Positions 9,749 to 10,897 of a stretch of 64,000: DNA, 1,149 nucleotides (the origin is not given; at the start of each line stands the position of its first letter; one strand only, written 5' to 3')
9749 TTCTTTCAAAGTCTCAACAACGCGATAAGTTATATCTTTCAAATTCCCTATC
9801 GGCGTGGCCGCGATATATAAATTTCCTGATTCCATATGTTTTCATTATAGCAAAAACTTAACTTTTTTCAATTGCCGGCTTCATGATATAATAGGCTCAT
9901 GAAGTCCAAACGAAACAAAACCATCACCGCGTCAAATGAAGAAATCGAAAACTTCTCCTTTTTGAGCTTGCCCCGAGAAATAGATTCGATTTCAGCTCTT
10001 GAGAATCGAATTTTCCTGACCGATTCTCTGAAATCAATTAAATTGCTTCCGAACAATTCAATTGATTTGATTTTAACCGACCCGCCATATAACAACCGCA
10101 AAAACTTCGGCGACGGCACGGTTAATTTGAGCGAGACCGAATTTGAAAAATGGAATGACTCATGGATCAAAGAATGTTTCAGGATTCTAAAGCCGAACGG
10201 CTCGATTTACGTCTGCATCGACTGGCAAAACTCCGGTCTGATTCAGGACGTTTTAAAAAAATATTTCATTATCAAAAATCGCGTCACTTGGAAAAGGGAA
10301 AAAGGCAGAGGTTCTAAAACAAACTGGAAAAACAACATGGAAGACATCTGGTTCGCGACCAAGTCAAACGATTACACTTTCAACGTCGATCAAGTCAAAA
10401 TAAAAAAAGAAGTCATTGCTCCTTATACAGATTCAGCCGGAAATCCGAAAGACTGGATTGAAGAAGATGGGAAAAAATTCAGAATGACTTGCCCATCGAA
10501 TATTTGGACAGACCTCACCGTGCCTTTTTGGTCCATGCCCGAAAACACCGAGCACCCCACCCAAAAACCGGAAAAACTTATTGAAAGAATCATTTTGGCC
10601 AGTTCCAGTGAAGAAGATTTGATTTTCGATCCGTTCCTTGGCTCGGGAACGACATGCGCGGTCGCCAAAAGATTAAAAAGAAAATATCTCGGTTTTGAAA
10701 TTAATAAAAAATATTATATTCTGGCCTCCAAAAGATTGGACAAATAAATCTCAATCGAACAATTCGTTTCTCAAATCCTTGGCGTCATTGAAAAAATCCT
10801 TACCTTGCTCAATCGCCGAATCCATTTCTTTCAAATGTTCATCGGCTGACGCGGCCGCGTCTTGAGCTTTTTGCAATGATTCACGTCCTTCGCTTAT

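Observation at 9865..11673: Orphan, apparently leaderless DNA methyltransferase next to a translin-family protein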

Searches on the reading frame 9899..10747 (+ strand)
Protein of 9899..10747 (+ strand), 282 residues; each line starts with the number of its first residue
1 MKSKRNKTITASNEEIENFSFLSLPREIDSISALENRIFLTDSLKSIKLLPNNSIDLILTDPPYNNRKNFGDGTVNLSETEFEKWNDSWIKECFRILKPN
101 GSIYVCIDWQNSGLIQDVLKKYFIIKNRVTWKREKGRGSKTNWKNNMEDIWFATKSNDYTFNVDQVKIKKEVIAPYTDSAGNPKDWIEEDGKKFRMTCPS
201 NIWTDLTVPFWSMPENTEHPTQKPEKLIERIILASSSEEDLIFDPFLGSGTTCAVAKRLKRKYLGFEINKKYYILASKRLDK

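Call 3: search_protein_families(library=pfam, proteins=[window:9899-10747:+], max_evalue=0.1)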
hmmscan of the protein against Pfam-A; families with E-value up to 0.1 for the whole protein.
window:9899-10747:+ (282 aa): 4 families
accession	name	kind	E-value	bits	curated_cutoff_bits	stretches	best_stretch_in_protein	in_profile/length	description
PF01555.25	N6_N4_Mtase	-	3.1e-50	171.6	26.7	1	55-276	1-219/221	DNA methylase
PF02086.21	MethyltransfD12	-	0.00038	20.7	22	0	31-74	152-195/253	D12 class N6 adenine-specific DNA methyltransferase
PF01170.24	UPF0020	-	0.00094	19.4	22.3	0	46-67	114-134/197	RMKL-like, methyltransferase domain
PF02384.22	N6_Mtase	-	0.0058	16.4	20.4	0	35-106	106-182/311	N-6 DNA Methylase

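Call 4: search_protein_families(library=ncbifam, proteins=[window:9899-10747:+], max_evalue=0.1)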
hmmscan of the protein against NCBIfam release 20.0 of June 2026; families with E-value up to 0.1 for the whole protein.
window:9899-10747:+ (282 aa): 5 families
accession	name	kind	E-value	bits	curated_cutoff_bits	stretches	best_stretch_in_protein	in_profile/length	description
NF008572.0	PRK11524.1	equivalog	1.5e-52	178.6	292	1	34-281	13-257/294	adenine-specific DNA-methyltransferase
NF050803.1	DnaMtaseCcrMCaul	equivalog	6.7e-35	120.6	830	2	217-281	184-248/350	adenine-specific DNA-methyltransferase CcrM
NF010253.0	PRK13699.1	subfamily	3.2e-20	72.8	244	2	198-281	125-206/226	DNA methyltransferase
TIGR00095.1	TIGR00095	equivalog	0.017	14.7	117.5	1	16-114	92-168/194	16S rRNA (guanine(966)-N(2))-methyltransferase RsmD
TIGR01177.1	TIGR01177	hypoth_equivalog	0.022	14.1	316.55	0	46-86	241-281/330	TIGR01177 family methyltransferase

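Call 17: search_solved_structures(query=window:9899-10747:+, max_evalue=0.001, show_alignments=2)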
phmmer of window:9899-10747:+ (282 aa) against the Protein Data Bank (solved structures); distinct sequences matched with E-value up to 0.001: 12.
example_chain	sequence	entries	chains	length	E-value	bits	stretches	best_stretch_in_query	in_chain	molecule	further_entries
8urk_A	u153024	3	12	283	8.3e-38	133.4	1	23-280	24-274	Methyltransferase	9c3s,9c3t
9c3u_A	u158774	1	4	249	1.3e-36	129.5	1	33-280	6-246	Methyltransferase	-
1g60_A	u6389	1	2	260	3.7e-28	101.8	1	45-275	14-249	Adenine-specific Methyltransferase MboIIA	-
6pbd_A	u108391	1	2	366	2.8e-24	89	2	218-280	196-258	Modification methylase CcrMI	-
8s9n_A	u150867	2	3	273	1.6e-22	83.3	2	210-280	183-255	DNA cytosine-N4 methyltransferase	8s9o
8s9m_A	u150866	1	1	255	3.2e-22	82.3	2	210-280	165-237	DNA cytosine-N4 methyltransferase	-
5hfj_A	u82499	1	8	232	5.9e-21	78.1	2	209-281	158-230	Adenine specific DNA methyltransferase (DpnA)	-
5hek_A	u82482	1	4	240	6.7e-21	77.9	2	209-281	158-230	Adenine specific DNA methyltransferase (DpnA)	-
1nw8_A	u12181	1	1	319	1.3e-19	73.8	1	40-261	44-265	MODIFICATION METHYLASE RSRI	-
1eg2_A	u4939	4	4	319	1.3e-19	73.7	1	40-261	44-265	MODIFICATION METHYLASE RSRI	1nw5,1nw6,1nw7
1boo_A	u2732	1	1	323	2.7e-13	53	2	218-276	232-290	PROTEIN (N-4 CYTOSINE-SPECIFIC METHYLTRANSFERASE PVU II)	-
2zie_A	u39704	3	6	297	4.6e-13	52.2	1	215-280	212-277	Putative modification methylase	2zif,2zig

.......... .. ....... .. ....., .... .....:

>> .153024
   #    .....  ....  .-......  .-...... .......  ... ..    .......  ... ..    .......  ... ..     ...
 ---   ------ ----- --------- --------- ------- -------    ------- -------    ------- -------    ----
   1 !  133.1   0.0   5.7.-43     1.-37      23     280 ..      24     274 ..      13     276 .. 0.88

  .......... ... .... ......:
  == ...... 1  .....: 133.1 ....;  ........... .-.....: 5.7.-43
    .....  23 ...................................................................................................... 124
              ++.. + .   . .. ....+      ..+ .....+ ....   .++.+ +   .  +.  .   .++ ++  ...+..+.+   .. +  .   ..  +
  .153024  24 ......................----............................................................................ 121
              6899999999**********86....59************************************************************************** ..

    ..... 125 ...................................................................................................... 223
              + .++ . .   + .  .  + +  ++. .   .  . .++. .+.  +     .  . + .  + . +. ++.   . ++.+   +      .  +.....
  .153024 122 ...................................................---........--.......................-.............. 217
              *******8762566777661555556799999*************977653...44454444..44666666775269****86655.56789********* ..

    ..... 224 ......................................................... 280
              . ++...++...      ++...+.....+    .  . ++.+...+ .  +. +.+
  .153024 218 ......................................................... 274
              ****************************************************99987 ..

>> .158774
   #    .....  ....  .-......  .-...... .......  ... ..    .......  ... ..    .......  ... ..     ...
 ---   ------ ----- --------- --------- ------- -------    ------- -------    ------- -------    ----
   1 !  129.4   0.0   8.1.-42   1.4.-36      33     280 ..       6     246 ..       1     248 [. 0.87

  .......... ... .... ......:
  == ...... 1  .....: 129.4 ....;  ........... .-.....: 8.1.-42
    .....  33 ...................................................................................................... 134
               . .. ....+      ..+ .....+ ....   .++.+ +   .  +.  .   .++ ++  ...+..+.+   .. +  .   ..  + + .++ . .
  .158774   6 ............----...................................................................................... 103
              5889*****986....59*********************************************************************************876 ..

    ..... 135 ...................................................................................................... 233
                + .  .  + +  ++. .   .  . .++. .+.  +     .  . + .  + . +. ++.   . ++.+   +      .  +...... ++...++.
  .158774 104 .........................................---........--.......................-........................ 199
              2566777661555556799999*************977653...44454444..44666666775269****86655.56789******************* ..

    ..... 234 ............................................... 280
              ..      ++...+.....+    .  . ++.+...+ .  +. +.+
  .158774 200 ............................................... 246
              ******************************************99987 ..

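Call 18: find_homologous_proteins(query=window:9899-10747:+)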
Query window:9899-10747:+ (282 aa): 8000 proteins with E <= 0.001 among 8000 candidates; the best 120 are listed.
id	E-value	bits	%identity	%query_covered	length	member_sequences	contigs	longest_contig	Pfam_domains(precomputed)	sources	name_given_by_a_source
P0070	5.9e-188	641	100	100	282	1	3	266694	PF01555.25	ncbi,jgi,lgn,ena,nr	ncbi:MAG TPA: DNA methyltransferase [Candidatus Bipolaricaulota bacterium]|nr:DNA methyltransferase 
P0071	3.8e-158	543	81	99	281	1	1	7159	PF01555.25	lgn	-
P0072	6.0e-158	542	82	100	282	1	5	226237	PF01555.25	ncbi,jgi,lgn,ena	-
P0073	2.1e-155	534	80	99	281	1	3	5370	PF01555.25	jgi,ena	-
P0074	2.1e-154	531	81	99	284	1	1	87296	PF02086.22,PF01555.25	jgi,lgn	-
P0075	4.6e-154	530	80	99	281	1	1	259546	PF01555.25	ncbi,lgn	ncbi:MAG: DNA-methyltransferase [Patescibacteria group bacterium]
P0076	2.8e-153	527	80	99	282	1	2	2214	PF02086.22,PF01555.25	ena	-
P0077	4.1e-153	527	80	100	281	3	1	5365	PF02086.22,PF01555.25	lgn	-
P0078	3.6e-152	524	79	99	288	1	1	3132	PF01555.25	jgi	-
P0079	9.8e-132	456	70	99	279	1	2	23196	PF01555.25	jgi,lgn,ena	-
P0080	2.0e-128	446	67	100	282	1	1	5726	PF01555.25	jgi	jgi:site-specific DNA-methyltransferase (adenine-specific)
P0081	6.2e-128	444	68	100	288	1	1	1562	PF01555.25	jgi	jgi:site-specific DNA-methyltransferase (adenine-specific)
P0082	1.3e-126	440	67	100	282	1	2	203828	PF01555.25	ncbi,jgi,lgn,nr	ncbi:site-specific DNA-methyltransferase [Candidatus Kuenenbacteria bacterium]|nr:site-specific DNA-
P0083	3.5e-125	435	66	100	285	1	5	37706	PF01555.25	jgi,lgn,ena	-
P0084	2.1e-124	432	66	99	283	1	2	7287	PF01555.25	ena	-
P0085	2.5e-124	432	65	99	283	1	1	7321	PF01555.25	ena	-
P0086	3.6e-124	432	68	100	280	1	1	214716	PF01555.25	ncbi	-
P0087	4.8e-124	431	68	99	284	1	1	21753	PF01555.25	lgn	-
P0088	1.4e-123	430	66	100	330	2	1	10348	PF01555.25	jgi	-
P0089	2.1e-123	429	66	99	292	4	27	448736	PF01170.25,PF01555.25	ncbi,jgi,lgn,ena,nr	ncbi:site-specific DNA-methyltransferase [Candidatus Falkowbacteria bacterium]|jgi:site-specific DNA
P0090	2.2e-123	429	68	100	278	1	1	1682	PF01555.25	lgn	-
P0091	7.8e-123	427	66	99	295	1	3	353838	PF01555.25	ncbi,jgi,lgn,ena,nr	ncbi:TPA: site-specific DNA-methyltransferase [Candidatus Falkowbacteria bacterium]|nr:site-specific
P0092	5.8e-122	424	64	100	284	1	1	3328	PF01555.25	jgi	jgi:site-specific DNA-methyltransferase (adenine-specific)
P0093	6.4e-122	424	64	100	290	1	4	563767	PF01170.25,PF01555.25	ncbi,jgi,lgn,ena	-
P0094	1.4e-121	423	65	99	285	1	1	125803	PF01170.25,PF01555.25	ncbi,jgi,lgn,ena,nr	ncbi:site-specific DNA-methyltransferase [Patescibacteria group bacterium]|nr:site-specific DNA-meth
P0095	1.8e-121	423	65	99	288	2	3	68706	PF01555.25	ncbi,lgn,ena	ncbi:MAG: DNA methyltransferase [Patescibacteria group bacterium]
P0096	2.3e-121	422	65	100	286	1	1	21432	PF02086.22,PF01555.25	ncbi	-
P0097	2.2e-120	419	64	100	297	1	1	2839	PF01170.25,PF01555.25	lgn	-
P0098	4.4e-120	418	63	99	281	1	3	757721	PF01170.25,PF01555.25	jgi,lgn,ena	jgi:site-specific DNA-methyltransferase (adenine-specific)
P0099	4.8e-120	418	64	100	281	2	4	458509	PF01555.25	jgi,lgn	-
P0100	5.6e-120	418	65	99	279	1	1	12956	PF01555.25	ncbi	ncbi:MAG: DNA methyltransferase [Parcubacteria group bacterium]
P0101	6.1e-120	418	63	99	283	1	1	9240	PF01555.25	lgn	-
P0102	8.0e-120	417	63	99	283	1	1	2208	PF01555.25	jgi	jgi:site-specific DNA-methyltransferase (adenine-specific)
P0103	8.4e-119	414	64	98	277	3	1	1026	PF01170.25,PF01555.25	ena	-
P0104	9.8e-119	414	64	99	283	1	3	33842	PF01555.25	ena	-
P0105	1.3e-118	413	64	99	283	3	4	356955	PF01555.25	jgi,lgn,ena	jgi:site-specific DNA-methyltransferase (adenine-specific)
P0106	2.4e-118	413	71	87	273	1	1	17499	PF01555.25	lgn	-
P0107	2.8e-118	412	65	99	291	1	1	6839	PF01555.25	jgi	jgi:site-specific DNA-methyltransferase (adenine-specific)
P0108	3.4e-118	412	65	99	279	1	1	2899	PF01555.25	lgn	-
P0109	3.3e-117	409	64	100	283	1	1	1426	PF01170.25,PF01555.25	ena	-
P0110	6.8e-117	408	61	100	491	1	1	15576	PF01725.22,PF01555.25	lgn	-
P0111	1.2e-116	407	64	99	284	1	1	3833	PF01555.25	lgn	-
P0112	1.8e-116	406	62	100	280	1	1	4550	PF01555.25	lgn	-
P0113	9.4e-116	404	63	97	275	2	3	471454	PF01555.25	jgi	jgi:site-specific DNA-methyltransferase (adenine-specific)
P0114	9.7e-116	404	64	99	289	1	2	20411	PF01555.25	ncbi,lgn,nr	ncbi:site-specific DNA-methyltransferase [Candidatus Falkowbacteria bacterium]|nr:site-specific DNA-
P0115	1.4e-115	403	62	100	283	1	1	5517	PF02086.22,PF01555.25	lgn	-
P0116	1.5e-115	403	63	99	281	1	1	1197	PF01555.25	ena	-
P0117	5.8e-115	401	64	100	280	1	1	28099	PF01555.25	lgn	-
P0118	1.8e-114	400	67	90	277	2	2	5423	PF01555.25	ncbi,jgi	-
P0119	5.6e-114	398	59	100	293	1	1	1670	PF01170.25,PF01555.25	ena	-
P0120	6.1e-114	398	61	99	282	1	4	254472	PF01170.25,PF01555.25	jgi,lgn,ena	jgi:site-specific DNA-methyltransferase (adenine-specific)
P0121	8.4e-114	398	62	100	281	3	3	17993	PF01555.25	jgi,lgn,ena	jgi:site-specific DNA-methyltransferase (adenine-specific)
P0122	9.9e-114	397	60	99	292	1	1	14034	PF02086.22,PF01170.25,PF01555.25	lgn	-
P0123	4.1e-113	395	61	99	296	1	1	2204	PF01555.25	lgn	-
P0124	2.4e-112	393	61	99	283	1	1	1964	PF01170.25,PF01555.25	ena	-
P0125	2.5e-112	393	62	99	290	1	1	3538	PF01555.25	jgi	-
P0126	6.6e-111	388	60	100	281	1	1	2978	PF01555.25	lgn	-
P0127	4.8e-110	385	58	100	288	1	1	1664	PF01555.25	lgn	-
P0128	6.7e-110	385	69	83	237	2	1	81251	PF01555.25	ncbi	ncbi:MAG: DNA methyltransferase [Parcubacteria group bacterium]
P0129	7.8e-110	385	59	99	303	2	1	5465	PF01555.25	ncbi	-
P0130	1.7e-109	383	58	99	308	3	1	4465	PF01555.25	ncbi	ncbi:MAG: DNA methyltransferase [bacterium]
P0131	3.0e-108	379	55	100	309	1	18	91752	PF01555.25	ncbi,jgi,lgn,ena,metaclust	metaclust:\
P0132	3.1e-108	379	58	99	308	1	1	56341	PF01555.25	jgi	jgi:DNA modification methylase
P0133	4.0e-108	379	59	99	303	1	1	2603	PF01555.25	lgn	-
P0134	4.9e-108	379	57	99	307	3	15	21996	PF01555.25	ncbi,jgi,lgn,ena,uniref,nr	ncbi:site-specific DNA-methyltransferase [Candidatus Desantisbacteria bacterium CG07_land_8_20_14_0_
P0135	1.9e-106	374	55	99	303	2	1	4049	PF01555.25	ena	-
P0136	1.1e-105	371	53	99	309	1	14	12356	PF01555.25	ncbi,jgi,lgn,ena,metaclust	metaclust:\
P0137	2.4e-105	370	55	99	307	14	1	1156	PF01555.25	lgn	-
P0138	4.3e-105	369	55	99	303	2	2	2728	PF01555.25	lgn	-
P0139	5.8e-105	369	57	99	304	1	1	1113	PF01555.25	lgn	-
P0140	1.1e-104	368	58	99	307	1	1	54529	PF01555.25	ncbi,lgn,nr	ncbi:MAG TPA: DNA methyltransferase [Chloroflexia bacterium]|nr:DNA methyltransferase [Chloroflexia 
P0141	1.5e-104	367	60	99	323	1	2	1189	PF01555.25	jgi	jgi:site-specific DNA-methyltransferase (adenine-specific)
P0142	1.9e-104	367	55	99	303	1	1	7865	PF01555.25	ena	-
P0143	2.3e-104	367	55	99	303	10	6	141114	PF01555.25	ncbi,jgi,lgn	-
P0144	2.4e-104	367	55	99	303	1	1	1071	PF01555.25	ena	-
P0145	2.7e-104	366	57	96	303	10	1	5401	PF01555.25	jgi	jgi:DNA modification methylase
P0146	4.1e-104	366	55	99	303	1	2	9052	PF01555.25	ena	-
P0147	5.0e-104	366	56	99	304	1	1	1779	PF01555.25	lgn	-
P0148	6.4e-104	365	56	99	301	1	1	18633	PF01555.25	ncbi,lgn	-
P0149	1.4e-103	364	55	99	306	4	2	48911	PF01555.25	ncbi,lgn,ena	-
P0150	1.7e-103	364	56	98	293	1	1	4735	PF01555.25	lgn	-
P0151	2.2e-103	363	56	99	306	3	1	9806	PF01170.25,PF01555.25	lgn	-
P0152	4.8e-103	362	56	99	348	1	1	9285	PF01555.25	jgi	jgi:DNA modification methylase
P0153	6.4e-103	362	55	99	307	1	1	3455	PF01555.25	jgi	jgi:site-specific DNA-methyltransferase (adenine-specific)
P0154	8.7e-103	361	57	99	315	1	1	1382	PF01555.25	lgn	-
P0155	1.0e-102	361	56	99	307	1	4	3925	PF01555.25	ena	-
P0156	1.4e-102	361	55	100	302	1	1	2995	PF01555.25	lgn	-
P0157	2.3e-102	360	56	99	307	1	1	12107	PF01170.25,PF01555.25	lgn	-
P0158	2.4e-102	360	57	99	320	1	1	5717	PF01555.25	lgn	-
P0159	2.6e-102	360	56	100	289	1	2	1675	PF01555.25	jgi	-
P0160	2.7e-102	360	53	99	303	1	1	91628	PF01555.25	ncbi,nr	ncbi:MAG: site-specific DNA-methyltransferase [Chloroflexi bacterium B3_Chlor]|nr:MAG: site-specific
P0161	3.0e-102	360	57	99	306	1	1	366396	PF01555.25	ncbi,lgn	ncbi:MAG: DNA-methyltransferase [Alphaproteobacteria bacterium]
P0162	3.6e-102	359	55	100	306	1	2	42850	PF01555.25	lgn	-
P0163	3.6e-102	359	54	99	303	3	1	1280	PF01555.25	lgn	-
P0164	4.7e-102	359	55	100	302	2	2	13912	PF01555.25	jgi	-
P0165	5.6e-102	359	56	99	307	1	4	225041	PF01170.25,PF01555.25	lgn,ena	-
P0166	6.1e-102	359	52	99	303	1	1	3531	PF01555.25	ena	-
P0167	7.5e-102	358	56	99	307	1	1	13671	PF01170.25,PF01555.25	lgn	-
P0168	7.7e-102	358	56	99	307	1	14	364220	PF01170.25,PF01555.25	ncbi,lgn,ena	-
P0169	7.9e-102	358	55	99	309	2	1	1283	PF01555.25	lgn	-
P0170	8.0e-102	358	55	99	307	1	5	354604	PF01170.25,PF01555.25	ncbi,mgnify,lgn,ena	mgnify:CR=1 FL=1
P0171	8.5e-102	358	60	88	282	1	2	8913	PF13847.13,PF01555.25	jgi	-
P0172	9.7e-102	358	57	99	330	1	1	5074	PF01555.25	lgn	-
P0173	1.0e-101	358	56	99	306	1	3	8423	PF01555.25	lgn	-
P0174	1.1e-101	358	56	99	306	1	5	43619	PF01555.25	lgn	-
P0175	1.1e-101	358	55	99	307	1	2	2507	PF01170.25,PF01555.25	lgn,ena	-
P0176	1.1e-101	358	54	99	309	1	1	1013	PF01555.25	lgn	-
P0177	1.1e-101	358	57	99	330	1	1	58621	PF01555.25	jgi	jgi:site-specific DNA-methyltransferase (adenine-specific)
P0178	1.3e-101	358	55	100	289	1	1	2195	PF01555.25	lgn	-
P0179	1.6e-101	357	55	99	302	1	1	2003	PF01555.25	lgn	-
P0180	1.6e-101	357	55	99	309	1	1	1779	PF01555.25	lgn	-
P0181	1.6e-101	357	54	99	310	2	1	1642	PF01555.25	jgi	jgi:site-specific DNA-methyltransferase (adenine-specific)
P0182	1.8e-101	357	55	100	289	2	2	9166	PF01555.25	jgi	-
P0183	1.9e-101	357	54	99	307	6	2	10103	PF02086.22,PF01170.25,PF01555.25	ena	-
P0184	2.0e-101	357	57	99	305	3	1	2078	PF01555.25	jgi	jgi:site-specific DNA-methyltransferase (adenine-specific)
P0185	2.0e-101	357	55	99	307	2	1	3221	PF01555.25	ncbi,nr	ncbi:MAG: site-specific DNA-methyltransferase [Alphaproteobacteria bacterium]|nr:site-specific DNA-m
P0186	2.0e-101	357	55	99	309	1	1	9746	PF01555.25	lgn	-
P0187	2.1e-101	357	56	99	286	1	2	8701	PF01555.25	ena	-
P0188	2.1e-101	357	54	99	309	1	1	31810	PF01555.25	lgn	-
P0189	2.2e-101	357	55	99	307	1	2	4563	PF01170.25,PF01555.25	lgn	-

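Call 27: find_encoding_contigs(protein=P0089, flank=6000, max_places=3)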
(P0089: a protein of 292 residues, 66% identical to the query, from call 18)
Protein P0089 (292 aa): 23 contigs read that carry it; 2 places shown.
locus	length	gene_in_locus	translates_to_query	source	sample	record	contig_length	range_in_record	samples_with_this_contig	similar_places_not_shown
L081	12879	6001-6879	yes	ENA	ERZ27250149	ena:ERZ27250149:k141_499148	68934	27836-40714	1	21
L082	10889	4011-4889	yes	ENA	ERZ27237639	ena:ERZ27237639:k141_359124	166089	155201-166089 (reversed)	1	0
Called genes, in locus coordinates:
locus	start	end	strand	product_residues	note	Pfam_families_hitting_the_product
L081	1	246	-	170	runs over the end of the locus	PF00430:ATP-synt_B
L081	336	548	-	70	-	PF00137:ATP-synt_C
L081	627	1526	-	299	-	PF00119:ATP-synt_A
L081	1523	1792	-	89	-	PF09527:ATPase_gene1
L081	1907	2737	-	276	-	PF01026:TatD_DNase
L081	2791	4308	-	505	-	PF00133:tRNA-synt_1, PF01406:tRNA-synt_1e (weak), PF09334:tRNA-synt_1g, PF00133:tRNA-synt_1, PF08264:Anticodon_1 (weak), PF19303:Anticodon_3 (weak)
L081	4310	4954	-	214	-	PF00590:TP_methylase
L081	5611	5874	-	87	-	-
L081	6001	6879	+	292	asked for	PF01170:UPF0020 (faint), PF01555:N6_N4_Mtase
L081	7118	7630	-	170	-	PF06160:EzrA (weak)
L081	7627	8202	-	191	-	PF01997:Translin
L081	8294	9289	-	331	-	PF02618:YceG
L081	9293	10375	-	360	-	PF00483:NTP_transferase, PF12804:NTP_transf_3 (weak), PF22640:ManC_GMP_beta-helix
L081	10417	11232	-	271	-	PF02673:BacA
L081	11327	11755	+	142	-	PF02681:DUF212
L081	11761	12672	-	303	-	PF01149:Fapy_DNA_glyco, PF06831:H2TH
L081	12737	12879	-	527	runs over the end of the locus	PF00884:Sulfatase (faint), PF01676:Metalloenzyme, PF06415:iPGM_N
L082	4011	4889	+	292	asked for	PF01170:UPF0020 (faint), PF01555:N6_N4_Mtase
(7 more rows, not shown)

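Call 28: find_encoding_contigs(protein=P0168, flank=6000, max_places=3)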
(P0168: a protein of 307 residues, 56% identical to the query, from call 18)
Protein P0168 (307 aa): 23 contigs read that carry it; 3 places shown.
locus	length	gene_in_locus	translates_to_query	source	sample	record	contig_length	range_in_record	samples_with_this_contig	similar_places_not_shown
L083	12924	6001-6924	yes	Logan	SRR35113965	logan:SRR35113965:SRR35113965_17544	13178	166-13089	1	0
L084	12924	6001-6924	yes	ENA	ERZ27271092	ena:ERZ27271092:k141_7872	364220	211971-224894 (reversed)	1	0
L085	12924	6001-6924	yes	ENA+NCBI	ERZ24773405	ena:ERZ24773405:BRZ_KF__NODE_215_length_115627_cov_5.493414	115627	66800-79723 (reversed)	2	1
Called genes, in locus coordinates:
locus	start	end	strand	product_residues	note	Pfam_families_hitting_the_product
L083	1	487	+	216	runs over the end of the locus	?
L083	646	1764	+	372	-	PF00712:DNA_pol3_beta, PF02767:DNA_pol3_beta_2, PF02768:DNA_pol3_beta_3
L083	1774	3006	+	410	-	PF02463:SMC_N, PF13476:AAA_23, PF13304:AAA_21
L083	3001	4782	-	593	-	PF00664:ABC_membrane, PF02463:SMC_N (weak), PF00004:AAA (faint), PF00005:ABC_tran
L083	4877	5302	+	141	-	-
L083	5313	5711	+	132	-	PF03610:EIIA-man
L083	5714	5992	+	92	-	PF00381:PTS-HPr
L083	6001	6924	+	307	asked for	PF01170:UPF0020 (faint), PF01555:N6_N4_Mtase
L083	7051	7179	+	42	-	-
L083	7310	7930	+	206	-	PF03548:LolA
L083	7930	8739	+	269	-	PF03372:Exo_endo_phos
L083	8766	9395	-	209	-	PF00486:Trans_reg_C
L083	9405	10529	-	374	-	PF13609:Porin_4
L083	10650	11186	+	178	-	PF01467:CTP_transf_like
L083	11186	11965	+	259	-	PF02540:NAD_synthase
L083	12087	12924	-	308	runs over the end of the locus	?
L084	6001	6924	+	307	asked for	PF01170:UPF0020 (faint), PF01555:N6_N4_Mtase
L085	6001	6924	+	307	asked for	PF01170:UPF0020 (faint), PF01555:N6_N4_Mtase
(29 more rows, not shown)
